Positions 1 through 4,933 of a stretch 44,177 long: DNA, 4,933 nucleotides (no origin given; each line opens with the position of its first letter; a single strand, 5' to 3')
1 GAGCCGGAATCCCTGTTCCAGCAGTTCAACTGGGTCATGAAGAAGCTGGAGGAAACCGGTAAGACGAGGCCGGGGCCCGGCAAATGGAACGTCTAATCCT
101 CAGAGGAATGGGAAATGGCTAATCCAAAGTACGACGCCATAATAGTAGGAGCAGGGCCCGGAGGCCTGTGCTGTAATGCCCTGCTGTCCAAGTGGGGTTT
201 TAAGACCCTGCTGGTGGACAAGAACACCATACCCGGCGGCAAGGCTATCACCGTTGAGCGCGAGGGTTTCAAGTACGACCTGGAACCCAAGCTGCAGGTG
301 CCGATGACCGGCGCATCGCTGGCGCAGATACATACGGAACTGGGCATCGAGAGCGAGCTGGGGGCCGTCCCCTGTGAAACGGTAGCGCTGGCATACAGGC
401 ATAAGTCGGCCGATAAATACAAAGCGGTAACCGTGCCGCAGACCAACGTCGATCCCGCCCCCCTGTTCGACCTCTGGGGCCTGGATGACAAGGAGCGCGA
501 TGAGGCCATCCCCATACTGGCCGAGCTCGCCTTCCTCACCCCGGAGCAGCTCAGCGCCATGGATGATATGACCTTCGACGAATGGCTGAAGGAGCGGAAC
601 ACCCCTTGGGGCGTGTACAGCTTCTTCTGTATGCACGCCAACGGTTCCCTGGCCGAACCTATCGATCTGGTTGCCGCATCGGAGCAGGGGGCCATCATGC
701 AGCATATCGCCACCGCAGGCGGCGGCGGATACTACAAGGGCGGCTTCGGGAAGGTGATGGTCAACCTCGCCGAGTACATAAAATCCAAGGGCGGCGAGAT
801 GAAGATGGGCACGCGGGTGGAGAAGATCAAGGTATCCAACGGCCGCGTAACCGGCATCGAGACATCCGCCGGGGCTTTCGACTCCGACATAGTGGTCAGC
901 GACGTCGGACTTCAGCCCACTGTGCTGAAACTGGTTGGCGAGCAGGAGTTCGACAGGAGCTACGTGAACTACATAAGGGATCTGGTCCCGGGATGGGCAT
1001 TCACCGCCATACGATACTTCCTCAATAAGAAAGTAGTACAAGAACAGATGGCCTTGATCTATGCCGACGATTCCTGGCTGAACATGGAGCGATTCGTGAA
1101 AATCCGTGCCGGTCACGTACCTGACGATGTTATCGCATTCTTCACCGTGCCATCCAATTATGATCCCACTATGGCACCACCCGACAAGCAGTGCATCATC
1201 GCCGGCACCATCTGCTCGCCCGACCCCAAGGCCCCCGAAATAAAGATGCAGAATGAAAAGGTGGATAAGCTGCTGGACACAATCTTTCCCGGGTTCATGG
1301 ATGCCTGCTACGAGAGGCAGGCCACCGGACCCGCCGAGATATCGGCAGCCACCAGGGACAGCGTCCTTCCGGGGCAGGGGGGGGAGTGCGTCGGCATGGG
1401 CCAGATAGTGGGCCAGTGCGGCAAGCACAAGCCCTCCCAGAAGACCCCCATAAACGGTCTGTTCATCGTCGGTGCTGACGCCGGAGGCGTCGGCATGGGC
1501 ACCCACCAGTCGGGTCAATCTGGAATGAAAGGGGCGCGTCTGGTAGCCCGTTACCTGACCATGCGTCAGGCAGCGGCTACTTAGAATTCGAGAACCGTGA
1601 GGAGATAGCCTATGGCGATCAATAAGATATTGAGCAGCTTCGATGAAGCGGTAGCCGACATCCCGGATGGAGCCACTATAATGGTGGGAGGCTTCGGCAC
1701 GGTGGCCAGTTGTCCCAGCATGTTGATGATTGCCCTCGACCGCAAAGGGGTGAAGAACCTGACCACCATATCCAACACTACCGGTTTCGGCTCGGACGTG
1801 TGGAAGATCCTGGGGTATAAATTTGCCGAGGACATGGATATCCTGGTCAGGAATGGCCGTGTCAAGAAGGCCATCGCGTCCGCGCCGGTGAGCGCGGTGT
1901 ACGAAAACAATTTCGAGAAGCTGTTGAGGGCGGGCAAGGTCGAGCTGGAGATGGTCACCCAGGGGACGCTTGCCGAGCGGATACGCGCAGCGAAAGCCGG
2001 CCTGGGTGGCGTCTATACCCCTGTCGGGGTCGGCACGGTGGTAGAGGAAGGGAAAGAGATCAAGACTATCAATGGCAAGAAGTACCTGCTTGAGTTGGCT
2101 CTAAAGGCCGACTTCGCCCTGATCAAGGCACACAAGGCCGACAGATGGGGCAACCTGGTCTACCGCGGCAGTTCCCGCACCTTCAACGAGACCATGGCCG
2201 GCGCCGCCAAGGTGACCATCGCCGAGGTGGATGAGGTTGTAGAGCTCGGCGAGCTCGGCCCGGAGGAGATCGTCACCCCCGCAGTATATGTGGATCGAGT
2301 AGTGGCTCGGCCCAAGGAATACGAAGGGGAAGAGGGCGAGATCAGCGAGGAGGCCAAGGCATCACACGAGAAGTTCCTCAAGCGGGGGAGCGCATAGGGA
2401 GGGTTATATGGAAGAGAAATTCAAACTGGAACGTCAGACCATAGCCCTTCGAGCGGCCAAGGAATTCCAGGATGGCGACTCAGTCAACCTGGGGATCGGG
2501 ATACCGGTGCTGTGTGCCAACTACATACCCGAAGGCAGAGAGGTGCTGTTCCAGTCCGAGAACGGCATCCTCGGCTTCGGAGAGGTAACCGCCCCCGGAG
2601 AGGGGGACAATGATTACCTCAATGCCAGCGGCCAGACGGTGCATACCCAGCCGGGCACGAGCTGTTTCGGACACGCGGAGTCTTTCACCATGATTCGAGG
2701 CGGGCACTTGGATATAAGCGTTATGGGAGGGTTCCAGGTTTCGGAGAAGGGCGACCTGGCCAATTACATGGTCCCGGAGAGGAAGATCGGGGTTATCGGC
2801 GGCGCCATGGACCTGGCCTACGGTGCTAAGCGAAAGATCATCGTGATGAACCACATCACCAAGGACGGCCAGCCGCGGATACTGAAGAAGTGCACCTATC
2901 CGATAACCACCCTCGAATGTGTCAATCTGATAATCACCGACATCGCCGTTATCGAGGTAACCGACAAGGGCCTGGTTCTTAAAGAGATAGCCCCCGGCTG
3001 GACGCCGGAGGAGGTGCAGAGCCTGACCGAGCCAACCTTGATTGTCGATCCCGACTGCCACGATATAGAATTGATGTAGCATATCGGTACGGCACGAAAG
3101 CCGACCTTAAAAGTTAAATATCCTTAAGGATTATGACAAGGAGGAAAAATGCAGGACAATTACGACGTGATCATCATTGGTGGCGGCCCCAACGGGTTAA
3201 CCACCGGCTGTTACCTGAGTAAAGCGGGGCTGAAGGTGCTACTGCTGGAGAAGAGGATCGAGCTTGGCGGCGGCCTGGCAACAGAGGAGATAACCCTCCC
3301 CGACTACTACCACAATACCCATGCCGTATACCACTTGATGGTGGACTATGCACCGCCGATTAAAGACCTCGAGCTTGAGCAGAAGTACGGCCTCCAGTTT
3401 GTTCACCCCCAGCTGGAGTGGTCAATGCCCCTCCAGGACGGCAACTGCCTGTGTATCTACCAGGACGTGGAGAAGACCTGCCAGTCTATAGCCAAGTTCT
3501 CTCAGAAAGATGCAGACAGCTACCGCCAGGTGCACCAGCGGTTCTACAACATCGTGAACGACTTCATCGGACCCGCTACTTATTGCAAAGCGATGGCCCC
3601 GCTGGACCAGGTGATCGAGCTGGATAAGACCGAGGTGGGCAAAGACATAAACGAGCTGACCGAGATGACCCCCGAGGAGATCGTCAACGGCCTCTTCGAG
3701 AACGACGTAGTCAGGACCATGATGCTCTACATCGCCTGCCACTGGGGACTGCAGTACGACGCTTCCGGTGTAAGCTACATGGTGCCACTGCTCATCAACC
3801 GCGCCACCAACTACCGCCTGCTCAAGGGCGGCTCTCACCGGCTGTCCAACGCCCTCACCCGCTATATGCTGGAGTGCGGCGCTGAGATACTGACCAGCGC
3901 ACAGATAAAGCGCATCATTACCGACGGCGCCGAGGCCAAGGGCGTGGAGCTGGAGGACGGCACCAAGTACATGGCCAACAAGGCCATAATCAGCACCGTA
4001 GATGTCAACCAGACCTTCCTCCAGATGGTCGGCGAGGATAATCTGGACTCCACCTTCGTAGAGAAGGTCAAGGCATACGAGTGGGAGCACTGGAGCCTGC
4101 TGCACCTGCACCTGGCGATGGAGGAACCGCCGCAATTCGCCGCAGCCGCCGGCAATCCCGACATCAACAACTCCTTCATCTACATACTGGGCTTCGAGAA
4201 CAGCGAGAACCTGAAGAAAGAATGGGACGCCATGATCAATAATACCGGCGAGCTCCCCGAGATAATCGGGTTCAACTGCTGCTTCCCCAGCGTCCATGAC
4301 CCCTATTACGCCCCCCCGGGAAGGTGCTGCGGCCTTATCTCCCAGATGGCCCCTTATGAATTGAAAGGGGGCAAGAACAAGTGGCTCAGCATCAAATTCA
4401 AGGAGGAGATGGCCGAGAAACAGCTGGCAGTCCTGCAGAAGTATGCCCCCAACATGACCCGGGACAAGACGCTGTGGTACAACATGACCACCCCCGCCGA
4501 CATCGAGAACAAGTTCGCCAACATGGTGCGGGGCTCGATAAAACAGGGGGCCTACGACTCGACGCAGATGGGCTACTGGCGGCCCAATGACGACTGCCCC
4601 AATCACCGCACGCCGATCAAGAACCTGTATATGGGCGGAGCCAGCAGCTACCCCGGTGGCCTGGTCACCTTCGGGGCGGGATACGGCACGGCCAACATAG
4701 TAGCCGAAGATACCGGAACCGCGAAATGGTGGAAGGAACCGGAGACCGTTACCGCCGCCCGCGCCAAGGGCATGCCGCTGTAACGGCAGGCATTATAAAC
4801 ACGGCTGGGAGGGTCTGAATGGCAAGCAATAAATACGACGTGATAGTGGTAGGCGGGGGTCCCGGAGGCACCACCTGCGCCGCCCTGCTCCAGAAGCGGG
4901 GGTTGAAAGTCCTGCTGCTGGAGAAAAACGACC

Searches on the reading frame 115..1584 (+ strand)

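Call 9: search_protein_families(library=pfam, proteins=[window:115-1584:+])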
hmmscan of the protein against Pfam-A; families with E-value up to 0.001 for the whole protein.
window:115-1584:+ (489 aa): 9 families
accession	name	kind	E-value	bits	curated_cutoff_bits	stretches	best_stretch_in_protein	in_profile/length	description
PF01593.30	Amino_oxidase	-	1.9e-10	41.1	19.8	1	16-302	2-279/443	Flavin containing amine oxidoreductase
PF13450.12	NAD_binding_8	-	2.9e-10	40.7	21.9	1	10-59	1-50/68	NAD(P)-binding Rossmann-like domain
PF01266.30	DAO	-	1.5e-08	35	27.9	1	7-261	1-200/353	FAD dependent oxidoreductase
PF03486.20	HI0933_like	-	3.6e-05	23.8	50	0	7-44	2-39/244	HI0933-like protein Rossmann domain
PF07992.20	Pyr_redox_2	-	5.9e-05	23.1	26.1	0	6-45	1-41/291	Pyridine nucleotide-disulphide oxidoreductase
PF01494.25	FAD_binding_3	-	0.00012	21.8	22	1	6-44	2-42/349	FAD binding domain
PF00890.30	FAD_binding_2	-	0.00017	21.4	20.4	0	7-38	1-32/414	FAD binding domain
PF01946.23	Thi4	-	0.00045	20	26.2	0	6-43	18-56/235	Thi4 family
PF12831.13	FAD_oxidored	-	0.00082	19.2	27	0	7-44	1-38/416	FAD dependent oxidoreductase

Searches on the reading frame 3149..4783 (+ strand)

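Call 9: search_protein_families(library=pfam, proteins=[window:3149-4783:+])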
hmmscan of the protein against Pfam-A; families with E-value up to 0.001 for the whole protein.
window:3149-4783:+ (544 aa): 12 families
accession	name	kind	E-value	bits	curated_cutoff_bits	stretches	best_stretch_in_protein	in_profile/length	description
PF13450.12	NAD_binding_8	-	6.1e-11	42.9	21.9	1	9-74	1-64/68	NAD(P)-binding Rossmann-like domain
PF01266.30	DAO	-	4.5e-10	40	27.9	1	6-40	1-35/353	FAD dependent oxidoreductase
PF01946.23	Thi4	-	5.6e-09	36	26.2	1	5-43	18-57/235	Thi4 family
PF07992.20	Pyr_redox_2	-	6.6e-09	36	26.1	1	5-65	1-57/291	Pyridine nucleotide-disulphide oxidoreductase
PF01593.30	Amino_oxidase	-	1.4e-07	31.6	19.8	1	178-290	165-260/443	Flavin containing amine oxidoreductase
PF12831.13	FAD_oxidored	-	1.6e-07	31.4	27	1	6-55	1-50/416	FAD dependent oxidoreductase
PF01494.25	FAD_binding_3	-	9.3e-07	28.8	22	1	5-36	2-33/349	FAD binding domain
PF03486.20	HI0933_like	-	1.7e-06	28.1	50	1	6-40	2-36/244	HI0933-like protein Rossmann domain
PF00070.33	Pyr_redox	-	6.8e-06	26.9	22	0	7-40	2-35/82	Pyridine nucleotide-disulphide oxidoreductase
PF00890.30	FAD_binding_2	-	1.3e-05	25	20.4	1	6-43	1-38/414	FAD binding domain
PF13738.12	Pyr_redox_3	-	0.0005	19.9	30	0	8-36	1-30/305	Pyridine nucleotide-disulphide oxidoreductase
PF01134.28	GIDA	-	0.00078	19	22.1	0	6-37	1-32/391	Glucose inhibited division protein A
